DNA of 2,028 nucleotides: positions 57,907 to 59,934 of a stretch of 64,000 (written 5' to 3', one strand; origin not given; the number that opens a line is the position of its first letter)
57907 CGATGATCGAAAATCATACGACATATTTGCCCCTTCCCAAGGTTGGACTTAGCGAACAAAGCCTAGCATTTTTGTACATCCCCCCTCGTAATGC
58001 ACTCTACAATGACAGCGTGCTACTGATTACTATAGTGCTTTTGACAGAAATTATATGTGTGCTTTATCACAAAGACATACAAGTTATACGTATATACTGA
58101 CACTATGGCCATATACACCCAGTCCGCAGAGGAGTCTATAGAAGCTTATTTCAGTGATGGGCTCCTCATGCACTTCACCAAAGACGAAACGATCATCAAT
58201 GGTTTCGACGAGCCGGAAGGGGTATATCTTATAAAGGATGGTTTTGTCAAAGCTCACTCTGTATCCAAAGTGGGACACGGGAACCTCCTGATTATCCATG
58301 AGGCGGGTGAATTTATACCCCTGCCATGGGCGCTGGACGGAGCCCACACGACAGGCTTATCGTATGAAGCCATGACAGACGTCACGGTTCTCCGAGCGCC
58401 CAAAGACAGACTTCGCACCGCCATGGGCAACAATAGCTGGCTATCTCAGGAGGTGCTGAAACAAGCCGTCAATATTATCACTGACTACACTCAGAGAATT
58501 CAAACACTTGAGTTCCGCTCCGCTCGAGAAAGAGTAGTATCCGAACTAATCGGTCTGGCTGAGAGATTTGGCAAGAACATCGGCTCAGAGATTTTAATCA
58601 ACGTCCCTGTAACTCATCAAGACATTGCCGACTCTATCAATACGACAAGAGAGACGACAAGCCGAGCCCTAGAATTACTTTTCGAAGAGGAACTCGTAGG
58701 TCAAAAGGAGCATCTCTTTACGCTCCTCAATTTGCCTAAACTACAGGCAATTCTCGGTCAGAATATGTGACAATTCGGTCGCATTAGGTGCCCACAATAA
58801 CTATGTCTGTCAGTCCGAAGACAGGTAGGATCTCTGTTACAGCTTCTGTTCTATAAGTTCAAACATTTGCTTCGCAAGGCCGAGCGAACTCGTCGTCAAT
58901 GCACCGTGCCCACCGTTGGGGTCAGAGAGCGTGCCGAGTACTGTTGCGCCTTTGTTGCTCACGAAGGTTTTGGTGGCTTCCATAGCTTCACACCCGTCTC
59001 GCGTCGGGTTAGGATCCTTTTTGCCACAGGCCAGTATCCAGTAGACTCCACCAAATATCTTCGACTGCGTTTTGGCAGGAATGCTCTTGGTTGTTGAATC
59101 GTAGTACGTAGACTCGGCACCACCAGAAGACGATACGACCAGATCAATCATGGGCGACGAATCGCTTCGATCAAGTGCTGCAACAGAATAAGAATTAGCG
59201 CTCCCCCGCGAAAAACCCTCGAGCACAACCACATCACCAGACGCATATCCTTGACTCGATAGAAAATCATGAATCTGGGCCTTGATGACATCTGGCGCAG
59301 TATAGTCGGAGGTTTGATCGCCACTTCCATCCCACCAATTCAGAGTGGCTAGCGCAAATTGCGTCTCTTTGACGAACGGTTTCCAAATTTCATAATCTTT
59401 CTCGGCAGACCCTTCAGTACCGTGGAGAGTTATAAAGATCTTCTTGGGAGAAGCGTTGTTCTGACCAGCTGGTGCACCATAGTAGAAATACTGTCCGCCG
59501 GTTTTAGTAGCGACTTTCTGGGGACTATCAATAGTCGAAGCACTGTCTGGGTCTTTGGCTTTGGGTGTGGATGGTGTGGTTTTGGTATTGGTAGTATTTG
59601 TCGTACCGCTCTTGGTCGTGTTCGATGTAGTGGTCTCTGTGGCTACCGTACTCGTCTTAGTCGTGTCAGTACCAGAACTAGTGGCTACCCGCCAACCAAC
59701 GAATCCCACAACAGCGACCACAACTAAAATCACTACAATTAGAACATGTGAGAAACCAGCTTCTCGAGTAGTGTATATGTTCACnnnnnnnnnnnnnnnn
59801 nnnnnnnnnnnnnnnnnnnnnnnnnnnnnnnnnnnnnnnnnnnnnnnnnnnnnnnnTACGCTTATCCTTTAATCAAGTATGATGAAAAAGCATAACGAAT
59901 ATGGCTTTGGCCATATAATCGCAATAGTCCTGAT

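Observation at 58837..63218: Recurrent N-terminal module G-F-[AGS]-H-[IV]-(hydrophobic ~20)-[WT]-R-V on unrelated secreted proteins: a prepilin-like signal without Glu5?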

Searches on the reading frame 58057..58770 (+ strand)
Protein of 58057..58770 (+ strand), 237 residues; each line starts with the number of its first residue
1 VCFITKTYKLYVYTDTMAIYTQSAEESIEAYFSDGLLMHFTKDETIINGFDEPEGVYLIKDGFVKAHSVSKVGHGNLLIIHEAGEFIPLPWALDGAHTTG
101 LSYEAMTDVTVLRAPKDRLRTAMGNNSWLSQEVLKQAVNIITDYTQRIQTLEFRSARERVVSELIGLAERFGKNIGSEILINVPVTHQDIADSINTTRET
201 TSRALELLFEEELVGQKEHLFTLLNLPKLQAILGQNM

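Call 84: search_protein_families(library=pfam, proteins=[window:58057-58770:+], max_evalue=0.001)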
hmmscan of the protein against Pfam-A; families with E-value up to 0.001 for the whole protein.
window:58057-58770:+ (237 aa): 3 families
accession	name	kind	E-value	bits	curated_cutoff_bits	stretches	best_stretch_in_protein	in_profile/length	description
PF13545.12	HTH_Crp_2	-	1.2e-12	48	27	1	158-232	1-70/70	Crp-like helix-turn-helix domain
PF00027.35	cNMP_binding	-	3.3e-09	37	27.5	1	38-125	2-88/89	Cyclic nucleotide-binding domain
PF00325.26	Crp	-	0.00032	20.8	21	1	184-207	2-25/32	Bacterial regulatory proteins, crp family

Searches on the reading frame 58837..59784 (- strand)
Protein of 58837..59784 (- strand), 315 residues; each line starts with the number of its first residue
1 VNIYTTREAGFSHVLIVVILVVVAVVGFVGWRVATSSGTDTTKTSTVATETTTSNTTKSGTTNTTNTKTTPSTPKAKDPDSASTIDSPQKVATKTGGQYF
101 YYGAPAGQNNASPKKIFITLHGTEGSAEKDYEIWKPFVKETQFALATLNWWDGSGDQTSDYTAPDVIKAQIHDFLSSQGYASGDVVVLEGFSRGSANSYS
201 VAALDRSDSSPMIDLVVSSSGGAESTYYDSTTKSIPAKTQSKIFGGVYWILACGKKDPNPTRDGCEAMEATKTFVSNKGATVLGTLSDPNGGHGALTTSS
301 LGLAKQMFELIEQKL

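Call 5: search_protein_families(library=ncbifam, proteins=[window:58837-59784:-], max_evalue=1)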
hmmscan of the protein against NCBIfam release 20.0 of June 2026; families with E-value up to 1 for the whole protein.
window:58837-59784:- (315 aa): 11 families
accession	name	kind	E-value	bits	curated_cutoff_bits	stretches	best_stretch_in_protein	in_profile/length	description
NF042931.1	SAG1386_EF1546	equivalog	0.00011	22.3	80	1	13-91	33-112/158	SAG1386/EF1546 family surface-associated protein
NF038218.1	IcmG_DotF_IVB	equivalog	0.0012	18.6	200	1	13-91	50-126/266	type IVB secretion system protein IcmG/DotF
NF051431.1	Rv0361_Cterm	subfamily_domain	0.016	15.4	37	1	9-58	3-53/140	Rv0361 family membrane protein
NF002352.0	PRK01318.1-3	equivalog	0.021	13.9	447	1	13-88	5-81/562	membrane protein insertase YidC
NF035953.1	integrity_Cei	equivalog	0.035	13.9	150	1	15-67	14-63/212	envelope integrity protein Cei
NF051432.1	PepSY_MTB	domain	0.058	13.9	60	1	17-70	12-67/101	PepSY domain-containing protein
NF042930.1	EF0163_fam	equivalog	0.061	12.8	65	1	18-78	2-64/165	EF0163 family protein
NF041057.1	Rcas_1661_fam_Se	equivalog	0.081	12.5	190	1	34-106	21-88/247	Rcas_1661 family thioredoxin-like (seleno)lipoprotein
TIGR03931.1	T7SS_Rv3446c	hypoth_equivalog_domain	0.083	13.2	47.6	1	18-70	4-55/194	type VII secretion-associated protein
NF005918.0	PRK07914.1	equivalog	0.16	11.4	420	1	162-237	45-120/321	hypothetical protein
NF002334.0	PRK01294.1-2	equivalog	0.31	10.1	285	1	13-87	3-77/336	lipase secretion chaperone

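Call 6: search_protein_families(library=pfam, proteins=[window:58837-59784:-], max_evalue=1)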
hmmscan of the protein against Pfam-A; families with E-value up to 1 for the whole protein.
window:58837-59784:- (315 aa): 5 families
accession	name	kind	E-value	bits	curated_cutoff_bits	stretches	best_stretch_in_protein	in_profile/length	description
PF21827.1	New_glue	-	0.0021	18.2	31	1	16-73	5-62/94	New glue protein family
PF12685.13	SpoIIIAH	-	0.0031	17.9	30.6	1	14-100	4-84/191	SpoIIIAH-like protein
PF16118.10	DUF4834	-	0.029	15.7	27.8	1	15-99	8-92/99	Domain of unknown function (DUF4834)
PF14221.11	DUF4330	-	0.042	14.4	27.6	1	16-55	19-63/167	Domain of unknown function (DUF4330)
PF15298.11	AJAP1_PANP_C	-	0.27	11.9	27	1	38-90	20-78/204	AJAP1/PANP C-terminus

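Call 29: find_homologous_proteins(query=window:58837-59784:-, max_evalue=0.001)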
Query window:58837-59784:- (315 aa): 92 proteins with E <= 0.001 among 2571 candidates.
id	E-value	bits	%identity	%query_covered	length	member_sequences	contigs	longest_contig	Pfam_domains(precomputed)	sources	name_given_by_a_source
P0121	3.9e-202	688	100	100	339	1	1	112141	-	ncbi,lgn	-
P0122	1.3e-132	460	68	100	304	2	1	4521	-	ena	-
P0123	2.6e-124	432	65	100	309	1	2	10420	-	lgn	-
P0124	3.9e-121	422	62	98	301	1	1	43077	-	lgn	-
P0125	2.8e-120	419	60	99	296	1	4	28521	-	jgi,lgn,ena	-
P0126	1.0e-118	414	64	100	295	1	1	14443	-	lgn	-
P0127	1.8e-113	397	59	100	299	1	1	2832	-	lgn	-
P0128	2.2e-112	393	60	97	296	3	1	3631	-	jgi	jgi:hypothetical protein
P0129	1.9e-106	374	58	97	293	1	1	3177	-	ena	-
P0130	3.1e-105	370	56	100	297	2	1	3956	-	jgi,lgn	jgi:hypothetical protein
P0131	3.6e-104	366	64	80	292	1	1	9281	-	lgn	-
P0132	3.9e-104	366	59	92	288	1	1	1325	-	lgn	-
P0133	7.3e-103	362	57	92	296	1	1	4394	-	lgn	-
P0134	2.1e-102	361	56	99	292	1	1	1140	-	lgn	-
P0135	6.4e-99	349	65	74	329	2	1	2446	-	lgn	-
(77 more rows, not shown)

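Call 65: search_solved_structures(query=A7, max_evalue=1)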
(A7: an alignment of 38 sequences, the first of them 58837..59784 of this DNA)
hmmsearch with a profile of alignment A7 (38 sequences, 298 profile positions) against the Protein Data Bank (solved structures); distinct sequences matched with E-value up to 1: 2.
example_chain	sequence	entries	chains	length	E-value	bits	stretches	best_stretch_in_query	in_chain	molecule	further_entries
6imp_A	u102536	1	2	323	0.43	13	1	90-178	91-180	RTX toxin RtxA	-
6ii2_A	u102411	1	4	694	0.65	12.4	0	90-178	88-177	Putative RTX-toxin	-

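Call 74: predict_structure(alignment_id=A7)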
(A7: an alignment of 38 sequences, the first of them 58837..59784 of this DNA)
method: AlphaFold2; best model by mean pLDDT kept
length: 315 residues; sequences in the alignment: 38
mean_pLDDT: 88.3   pTM: 0.75
mean pLDDT of the five models: 88.3, 88.0, 87.9, 87.2, 86.6
residues with pLDDT >= 90: 230; 70-90: 42; 50-70: 23; < 50: 20
segments of 3 or more residues with pLDDT < 50: 1-3, 40-45, 51-57
pLDDT, mean of each block of 10 residues (from residue 1): 48 85 95 72 49 45 63 83 97 95 96 97 92 98 97 79 95 97 97 87 98 97 93 96 98 97 96 98 98 97 98 97
secondary structure, 60 per line:
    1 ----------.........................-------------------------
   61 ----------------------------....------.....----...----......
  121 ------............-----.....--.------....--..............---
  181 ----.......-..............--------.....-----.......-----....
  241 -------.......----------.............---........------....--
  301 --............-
elements in order: H11-35 E89-92 E99-103 E115-120 H127-138 E144-148 H164-177 E185-191 H193-206 E215-219 H225-231 H237-240 E248-254 H265-277 E281-288 H295-298 H303-314

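Call 77: fold_search(model_id=the predicted structure, library=pdb)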
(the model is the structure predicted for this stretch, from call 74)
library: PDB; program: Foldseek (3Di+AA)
matches with E <= 10: 1815; with E <= 0.001: 966
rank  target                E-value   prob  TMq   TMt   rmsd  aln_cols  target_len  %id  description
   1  8ckp_H                1.5e-09  1.00  0.47  0.50   7.7       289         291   12  X-ray structure of the crystallization-prone form of subfamily III haloalkane dehalogenase DhmeA from Haloferax medite (released 2023-08-30)
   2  4ns4                  5.2e-09  1.00  0.49  0.56   7.5       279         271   15  Crystal structure of cold-active estarase from Psychrobacter cryohalolentis K5T (released 2015-01-07)
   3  4p9n                  5.2e-09  1.00  0.44  0.45   7.9       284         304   15  Crystal structure of sshesti PE mutant (released 2014-07-30)
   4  8g2z_3D               5.9e-09  1.00  0.52  0.67   5.4       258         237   16  48-nm doublet microtubule from Tetrahymena thermophila strain CU428 (released 2023-06-14)
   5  3f67                  9.5e-09  1.00  0.49  0.62   6.0       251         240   14  Crystal Structure of Putative Dienelactone Hydrolase from Klebsiella pneumoniae subsp. pneumoniae MGH 78578 (released 2008-11-25)
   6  6y0f_D                1.0e-08  1.00  0.47  0.23   6.2       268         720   14  Structure of human FAPalpha in complex with linagliptin (released 2021-02-17)
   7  1ufo_A                1.5e-08  1.00  0.49  0.62   5.5       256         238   17  Crystal Structure of TT1662 from Thermus thermophilus (released 2003-12-03)
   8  1z68_A                1.5e-08  1.00  0.45  0.22   6.4       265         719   12  Crystal Structure Of Human Fibroblast Activation Protein alpha (released 2005-04-12)
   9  4g1f_B                1.7e-08  1.00  0.46  0.23   6.4       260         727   12  Crystal Structure of human Dipeptidyl Peptidase IV in complex with a pyridopyrimidinedione analogue (released 2013-02-27)
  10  5iq0_B                1.9e-08  1.00  0.50  0.45   7.0       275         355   13  Crystal structure of Esterase mutant - F72G (released 2017-03-22)
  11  2wtm_B                1.9e-08  1.00  0.47  0.59   6.4       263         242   13  Est1E from Butyrivibrio proteoclasticus (released 2010-01-19)
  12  8ze6_D                2.1e-08  1.00  0.47  0.23   6.4       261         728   11  Crystal structure of MjHKU4r-CoV-1 RBD bound to MjDPP4 (released 2024-10-30)
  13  5iq2_B                2.3e-08  1.00  0.51  0.46   9.7       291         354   13  Crystal structure of Esterase mutant - L255W (released 2017-03-22)
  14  6y0f_C                2.3e-08  1.00  0.47  0.23   6.2       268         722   14  Structure of human FAPalpha in complex with linagliptin (released 2021-02-17)
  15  4ffv_A                2.3e-08  1.00  0.46  0.23   6.2       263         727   11  Crystal Structure of Dipeptidyl Peptidase IV (DPP4, DPP-IV, CD26) in Complex with 11A19 Fab (released 2012-12-12)
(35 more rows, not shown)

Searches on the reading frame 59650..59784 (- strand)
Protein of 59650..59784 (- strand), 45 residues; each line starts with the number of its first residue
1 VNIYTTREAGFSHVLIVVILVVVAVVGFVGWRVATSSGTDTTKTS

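Call 87: find_related_loci(query=A8, collection=metagenome_contigs, flank=10000)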
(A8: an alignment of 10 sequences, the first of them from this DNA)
Query A8 (45 aa) in metagenome_contigs; peptide patterns used: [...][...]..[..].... (x = any residue, [..] = any of these).
271 stretches matched a pattern; 14 encode a relative of the query (tblastn E <= 1e-3); 14 distinct loci.
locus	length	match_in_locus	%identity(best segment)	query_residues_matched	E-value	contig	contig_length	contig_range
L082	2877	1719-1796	54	8-33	9e-8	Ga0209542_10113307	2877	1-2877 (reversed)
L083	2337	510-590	56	8-33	1e-7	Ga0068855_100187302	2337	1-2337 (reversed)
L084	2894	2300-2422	41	6-44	9e-8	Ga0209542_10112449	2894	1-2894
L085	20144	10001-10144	42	1-45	1e-7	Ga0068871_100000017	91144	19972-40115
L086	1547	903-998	42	1-33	1e-7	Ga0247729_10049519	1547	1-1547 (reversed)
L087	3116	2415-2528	39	8-45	3e-7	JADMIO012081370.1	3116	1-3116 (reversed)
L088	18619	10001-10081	52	8-33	3e-7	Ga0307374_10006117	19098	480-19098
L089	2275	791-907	33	7-45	7e-7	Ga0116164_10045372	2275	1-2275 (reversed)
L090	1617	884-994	43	8-44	1e-6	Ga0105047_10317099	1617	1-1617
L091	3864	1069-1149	59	8-33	4e-6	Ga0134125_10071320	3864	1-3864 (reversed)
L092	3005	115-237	41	8-43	9e-6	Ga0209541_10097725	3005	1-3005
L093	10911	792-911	38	11-45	2e-5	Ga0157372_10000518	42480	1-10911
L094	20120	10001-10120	38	11-45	2e-5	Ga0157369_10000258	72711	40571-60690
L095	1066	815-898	57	7-33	3e-5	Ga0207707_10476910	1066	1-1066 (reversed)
